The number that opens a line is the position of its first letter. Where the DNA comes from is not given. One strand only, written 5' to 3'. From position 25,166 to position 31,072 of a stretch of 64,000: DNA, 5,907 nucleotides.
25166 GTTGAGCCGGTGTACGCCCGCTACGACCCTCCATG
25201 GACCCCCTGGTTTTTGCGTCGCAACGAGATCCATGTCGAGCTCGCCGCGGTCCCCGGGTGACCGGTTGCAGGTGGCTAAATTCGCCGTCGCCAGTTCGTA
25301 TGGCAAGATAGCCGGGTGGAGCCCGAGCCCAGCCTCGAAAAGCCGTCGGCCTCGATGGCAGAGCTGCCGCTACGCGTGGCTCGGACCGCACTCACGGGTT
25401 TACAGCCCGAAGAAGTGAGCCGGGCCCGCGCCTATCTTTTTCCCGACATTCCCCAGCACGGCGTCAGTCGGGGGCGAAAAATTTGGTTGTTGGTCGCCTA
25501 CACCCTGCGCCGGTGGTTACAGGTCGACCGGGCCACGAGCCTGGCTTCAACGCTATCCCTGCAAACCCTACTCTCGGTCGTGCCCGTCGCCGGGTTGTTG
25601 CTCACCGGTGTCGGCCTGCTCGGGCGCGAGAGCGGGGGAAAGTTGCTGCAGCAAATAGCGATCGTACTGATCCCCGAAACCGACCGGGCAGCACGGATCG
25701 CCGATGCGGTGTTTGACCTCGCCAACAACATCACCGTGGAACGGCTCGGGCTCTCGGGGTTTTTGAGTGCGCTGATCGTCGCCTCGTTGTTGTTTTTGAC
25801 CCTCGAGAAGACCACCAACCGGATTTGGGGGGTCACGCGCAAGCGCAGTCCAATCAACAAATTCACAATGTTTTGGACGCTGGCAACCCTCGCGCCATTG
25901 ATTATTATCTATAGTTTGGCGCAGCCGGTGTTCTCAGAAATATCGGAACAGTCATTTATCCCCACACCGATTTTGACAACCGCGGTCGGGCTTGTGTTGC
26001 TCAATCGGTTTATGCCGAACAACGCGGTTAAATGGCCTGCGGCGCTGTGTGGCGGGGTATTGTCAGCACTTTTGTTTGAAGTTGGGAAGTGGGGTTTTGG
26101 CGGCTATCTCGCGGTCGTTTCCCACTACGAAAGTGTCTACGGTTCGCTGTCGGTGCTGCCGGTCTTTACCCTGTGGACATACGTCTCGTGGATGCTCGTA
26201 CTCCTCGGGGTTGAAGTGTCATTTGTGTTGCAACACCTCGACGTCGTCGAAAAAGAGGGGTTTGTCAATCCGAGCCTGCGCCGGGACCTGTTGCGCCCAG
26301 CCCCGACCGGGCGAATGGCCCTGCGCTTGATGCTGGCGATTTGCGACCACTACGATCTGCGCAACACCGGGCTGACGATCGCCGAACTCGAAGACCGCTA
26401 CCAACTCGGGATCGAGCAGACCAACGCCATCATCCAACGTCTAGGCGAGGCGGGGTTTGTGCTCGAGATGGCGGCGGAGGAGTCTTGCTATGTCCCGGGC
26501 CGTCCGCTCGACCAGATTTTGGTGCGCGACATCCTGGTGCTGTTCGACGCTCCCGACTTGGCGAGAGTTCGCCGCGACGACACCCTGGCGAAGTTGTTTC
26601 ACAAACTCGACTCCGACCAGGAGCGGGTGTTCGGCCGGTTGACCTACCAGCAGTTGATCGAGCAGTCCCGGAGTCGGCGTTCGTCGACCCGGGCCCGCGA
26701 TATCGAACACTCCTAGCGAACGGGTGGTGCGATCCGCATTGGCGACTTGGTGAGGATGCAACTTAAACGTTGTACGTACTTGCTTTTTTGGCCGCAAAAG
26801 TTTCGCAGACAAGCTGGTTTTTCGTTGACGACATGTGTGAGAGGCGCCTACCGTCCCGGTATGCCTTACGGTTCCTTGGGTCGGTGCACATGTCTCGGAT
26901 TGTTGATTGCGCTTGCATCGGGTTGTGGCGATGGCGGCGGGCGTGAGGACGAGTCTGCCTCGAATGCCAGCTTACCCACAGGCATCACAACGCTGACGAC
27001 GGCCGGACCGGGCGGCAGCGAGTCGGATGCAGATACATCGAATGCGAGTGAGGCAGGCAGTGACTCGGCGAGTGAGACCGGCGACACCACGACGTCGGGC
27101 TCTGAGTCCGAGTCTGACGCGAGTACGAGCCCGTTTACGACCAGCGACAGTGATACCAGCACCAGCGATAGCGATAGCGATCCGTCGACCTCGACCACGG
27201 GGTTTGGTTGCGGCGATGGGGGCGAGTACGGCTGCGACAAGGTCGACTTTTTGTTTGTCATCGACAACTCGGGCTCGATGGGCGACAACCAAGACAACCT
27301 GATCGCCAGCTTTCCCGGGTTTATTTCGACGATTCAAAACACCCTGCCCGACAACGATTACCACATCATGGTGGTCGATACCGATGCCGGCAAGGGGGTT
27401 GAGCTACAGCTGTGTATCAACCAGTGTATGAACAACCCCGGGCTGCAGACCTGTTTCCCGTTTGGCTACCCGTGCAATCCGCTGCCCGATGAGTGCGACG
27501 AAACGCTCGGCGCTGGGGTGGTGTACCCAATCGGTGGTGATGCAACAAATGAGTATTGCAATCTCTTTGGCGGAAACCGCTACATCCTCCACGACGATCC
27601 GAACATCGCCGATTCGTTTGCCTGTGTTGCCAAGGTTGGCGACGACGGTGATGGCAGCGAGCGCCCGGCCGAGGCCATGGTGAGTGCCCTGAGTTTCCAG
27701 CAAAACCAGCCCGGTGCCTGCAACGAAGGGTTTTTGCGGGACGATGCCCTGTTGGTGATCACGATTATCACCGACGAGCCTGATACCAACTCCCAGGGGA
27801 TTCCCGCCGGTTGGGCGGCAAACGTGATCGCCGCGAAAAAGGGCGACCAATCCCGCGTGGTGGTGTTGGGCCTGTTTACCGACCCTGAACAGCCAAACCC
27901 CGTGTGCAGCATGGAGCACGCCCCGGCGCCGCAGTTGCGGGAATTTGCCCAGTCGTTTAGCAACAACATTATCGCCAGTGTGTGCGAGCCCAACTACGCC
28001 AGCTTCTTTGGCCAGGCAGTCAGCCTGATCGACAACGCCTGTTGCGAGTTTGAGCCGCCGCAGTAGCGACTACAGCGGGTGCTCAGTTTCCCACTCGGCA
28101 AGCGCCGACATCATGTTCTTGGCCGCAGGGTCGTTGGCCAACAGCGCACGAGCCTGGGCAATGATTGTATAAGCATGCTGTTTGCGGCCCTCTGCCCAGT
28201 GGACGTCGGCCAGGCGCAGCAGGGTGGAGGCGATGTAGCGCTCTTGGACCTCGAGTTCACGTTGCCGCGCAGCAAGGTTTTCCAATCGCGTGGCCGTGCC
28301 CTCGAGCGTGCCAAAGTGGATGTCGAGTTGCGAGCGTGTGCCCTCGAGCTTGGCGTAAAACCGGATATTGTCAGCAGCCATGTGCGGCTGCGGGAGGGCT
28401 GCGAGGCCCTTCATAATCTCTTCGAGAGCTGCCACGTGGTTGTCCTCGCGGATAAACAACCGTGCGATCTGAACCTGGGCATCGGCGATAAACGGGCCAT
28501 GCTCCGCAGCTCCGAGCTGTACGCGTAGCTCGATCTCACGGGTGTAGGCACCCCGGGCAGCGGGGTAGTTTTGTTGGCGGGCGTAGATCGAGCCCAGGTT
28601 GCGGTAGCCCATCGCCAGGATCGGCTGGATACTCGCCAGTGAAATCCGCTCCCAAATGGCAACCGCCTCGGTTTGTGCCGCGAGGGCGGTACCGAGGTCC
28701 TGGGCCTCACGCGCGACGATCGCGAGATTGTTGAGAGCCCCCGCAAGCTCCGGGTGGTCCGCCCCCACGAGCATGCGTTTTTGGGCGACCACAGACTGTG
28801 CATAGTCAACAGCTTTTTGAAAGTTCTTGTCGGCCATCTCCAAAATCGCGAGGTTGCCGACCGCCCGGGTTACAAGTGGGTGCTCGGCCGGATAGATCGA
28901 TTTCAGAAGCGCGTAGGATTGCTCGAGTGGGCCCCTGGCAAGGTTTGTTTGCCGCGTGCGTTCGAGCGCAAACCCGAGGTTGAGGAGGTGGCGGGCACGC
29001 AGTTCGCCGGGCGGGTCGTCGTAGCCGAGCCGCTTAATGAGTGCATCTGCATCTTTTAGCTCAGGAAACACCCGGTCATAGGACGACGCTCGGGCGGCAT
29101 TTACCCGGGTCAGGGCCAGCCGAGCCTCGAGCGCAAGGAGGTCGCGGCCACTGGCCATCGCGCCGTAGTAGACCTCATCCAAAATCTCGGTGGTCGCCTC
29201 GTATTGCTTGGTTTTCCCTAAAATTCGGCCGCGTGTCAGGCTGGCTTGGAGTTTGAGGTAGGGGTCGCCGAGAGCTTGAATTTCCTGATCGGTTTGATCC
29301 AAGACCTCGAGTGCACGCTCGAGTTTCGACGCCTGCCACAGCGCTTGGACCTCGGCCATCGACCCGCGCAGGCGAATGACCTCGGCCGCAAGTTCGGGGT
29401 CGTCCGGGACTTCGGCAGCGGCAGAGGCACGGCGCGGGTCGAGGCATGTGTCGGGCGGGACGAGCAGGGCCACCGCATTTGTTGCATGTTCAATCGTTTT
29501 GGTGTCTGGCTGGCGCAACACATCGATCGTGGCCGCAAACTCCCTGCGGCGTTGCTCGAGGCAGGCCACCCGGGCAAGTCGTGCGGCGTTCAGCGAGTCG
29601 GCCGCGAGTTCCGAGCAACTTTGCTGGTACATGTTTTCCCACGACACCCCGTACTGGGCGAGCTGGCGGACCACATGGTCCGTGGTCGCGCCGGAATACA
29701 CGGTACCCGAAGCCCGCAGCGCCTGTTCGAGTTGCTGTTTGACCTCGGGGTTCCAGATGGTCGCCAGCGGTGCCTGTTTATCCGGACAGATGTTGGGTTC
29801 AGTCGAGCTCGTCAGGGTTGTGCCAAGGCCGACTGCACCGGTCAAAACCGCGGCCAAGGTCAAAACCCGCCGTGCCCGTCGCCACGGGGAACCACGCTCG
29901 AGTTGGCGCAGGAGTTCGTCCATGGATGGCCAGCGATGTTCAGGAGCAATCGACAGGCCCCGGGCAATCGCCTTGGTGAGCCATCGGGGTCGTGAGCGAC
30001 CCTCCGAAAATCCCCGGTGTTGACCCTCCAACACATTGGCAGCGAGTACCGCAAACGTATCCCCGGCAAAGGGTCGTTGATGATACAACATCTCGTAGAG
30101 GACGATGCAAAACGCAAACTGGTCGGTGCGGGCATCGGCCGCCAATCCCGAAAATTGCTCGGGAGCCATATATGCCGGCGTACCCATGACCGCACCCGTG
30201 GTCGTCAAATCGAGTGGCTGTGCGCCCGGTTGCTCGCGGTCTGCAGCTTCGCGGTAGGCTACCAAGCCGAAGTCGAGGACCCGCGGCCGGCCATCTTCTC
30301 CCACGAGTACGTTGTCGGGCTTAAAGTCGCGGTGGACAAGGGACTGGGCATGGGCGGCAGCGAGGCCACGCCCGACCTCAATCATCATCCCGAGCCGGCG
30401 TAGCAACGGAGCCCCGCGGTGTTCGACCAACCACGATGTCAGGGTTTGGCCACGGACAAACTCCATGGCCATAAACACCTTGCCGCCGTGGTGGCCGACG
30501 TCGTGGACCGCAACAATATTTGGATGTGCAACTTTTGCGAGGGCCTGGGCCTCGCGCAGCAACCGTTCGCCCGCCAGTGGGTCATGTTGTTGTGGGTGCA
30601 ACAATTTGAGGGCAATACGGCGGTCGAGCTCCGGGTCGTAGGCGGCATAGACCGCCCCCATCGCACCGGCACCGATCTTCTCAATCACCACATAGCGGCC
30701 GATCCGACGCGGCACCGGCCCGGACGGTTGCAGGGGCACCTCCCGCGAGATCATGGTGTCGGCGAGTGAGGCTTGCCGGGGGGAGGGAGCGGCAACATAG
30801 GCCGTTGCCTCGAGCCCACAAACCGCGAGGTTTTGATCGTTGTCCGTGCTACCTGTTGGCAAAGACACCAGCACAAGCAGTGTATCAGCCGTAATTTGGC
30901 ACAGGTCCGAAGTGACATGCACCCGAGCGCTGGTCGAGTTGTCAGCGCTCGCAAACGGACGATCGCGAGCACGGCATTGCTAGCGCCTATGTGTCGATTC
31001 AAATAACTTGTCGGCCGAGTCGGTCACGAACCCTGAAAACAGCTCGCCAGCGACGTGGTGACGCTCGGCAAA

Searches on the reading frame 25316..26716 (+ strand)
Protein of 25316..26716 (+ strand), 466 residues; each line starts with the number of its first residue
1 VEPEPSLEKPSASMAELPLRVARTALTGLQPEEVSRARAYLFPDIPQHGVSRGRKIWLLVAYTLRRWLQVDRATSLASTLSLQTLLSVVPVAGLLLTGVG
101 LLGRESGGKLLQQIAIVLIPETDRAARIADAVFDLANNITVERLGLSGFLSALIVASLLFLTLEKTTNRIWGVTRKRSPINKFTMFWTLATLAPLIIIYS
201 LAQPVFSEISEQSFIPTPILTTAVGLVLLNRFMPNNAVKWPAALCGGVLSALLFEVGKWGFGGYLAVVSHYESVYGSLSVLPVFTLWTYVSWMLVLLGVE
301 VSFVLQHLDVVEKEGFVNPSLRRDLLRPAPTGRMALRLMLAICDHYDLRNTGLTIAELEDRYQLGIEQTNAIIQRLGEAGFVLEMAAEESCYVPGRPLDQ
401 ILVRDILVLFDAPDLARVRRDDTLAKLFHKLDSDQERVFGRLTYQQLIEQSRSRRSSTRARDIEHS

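Call 65: search_protein_families(library=pfam, proteins=[window:25316-26716:+], max_evalue=0.0001)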
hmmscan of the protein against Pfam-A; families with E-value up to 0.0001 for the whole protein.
window:25316-26716:+ (466 aa): 1 family
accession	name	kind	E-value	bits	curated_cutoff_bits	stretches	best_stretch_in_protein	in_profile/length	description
PF03631.20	Virul_fac_BrkB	-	3e-40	139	33.7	1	71-307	3-257/259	Virulence factor BrkB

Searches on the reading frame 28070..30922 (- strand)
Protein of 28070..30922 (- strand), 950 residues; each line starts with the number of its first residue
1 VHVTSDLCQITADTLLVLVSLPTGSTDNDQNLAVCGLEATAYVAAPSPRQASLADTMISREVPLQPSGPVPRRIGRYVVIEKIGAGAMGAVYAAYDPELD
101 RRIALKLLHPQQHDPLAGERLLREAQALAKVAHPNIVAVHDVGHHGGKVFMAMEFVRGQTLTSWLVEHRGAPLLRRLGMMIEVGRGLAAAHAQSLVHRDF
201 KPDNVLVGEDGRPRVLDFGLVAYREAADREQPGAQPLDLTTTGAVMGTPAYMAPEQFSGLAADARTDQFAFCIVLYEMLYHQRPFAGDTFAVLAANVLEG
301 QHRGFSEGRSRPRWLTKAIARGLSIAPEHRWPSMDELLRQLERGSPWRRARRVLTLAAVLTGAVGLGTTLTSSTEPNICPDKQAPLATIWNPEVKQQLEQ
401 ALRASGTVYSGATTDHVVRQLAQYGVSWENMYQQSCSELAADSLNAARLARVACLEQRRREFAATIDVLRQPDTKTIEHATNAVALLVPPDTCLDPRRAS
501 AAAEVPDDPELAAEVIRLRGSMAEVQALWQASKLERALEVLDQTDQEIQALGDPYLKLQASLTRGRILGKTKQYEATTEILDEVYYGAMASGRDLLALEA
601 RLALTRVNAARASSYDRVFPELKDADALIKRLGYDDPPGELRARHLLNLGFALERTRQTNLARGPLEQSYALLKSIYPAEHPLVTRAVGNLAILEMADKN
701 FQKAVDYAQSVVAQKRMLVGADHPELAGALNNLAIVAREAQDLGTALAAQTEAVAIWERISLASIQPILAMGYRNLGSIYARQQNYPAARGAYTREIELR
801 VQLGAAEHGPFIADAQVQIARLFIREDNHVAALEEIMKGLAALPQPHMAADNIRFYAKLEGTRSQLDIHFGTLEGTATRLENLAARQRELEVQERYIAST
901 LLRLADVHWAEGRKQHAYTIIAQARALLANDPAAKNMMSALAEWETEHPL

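Call 65: search_protein_families(library=pfam, proteins=[window:28070-30922:-], max_evalue=0.0001)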
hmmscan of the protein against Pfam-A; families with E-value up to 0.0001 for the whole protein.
window:28070-30922:- (950 aa): 6 families
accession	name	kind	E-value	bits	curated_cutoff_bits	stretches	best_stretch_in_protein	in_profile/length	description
PF00069.31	Pkinase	-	3e-39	135.4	31.7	1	77-291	1-203/263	Protein kinase domain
PF07714.23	PK_Tyr_Ser-Thr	-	1.4e-28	100.4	23.1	1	80-341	4-258/258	Protein tyrosine and serine/threonine kinase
PF13424.12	TPR_12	-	1.2e-15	57.9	30.1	1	689-758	7-76/77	Tetratricopeptide repeat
PF13374.12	TPR_10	-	3.3e-10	40.1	27.5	0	689-725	6-42/42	Tetratricopeptide repeat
PF01636.29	APH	-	4.1e-07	30.4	23.2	0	188-223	163-199/239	Phosphotransferase enzyme family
PF24885.1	TPR_NPHP3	-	5.6e-07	29.6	100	1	658-760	114-216/239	Nephrocystin-3 TPR domain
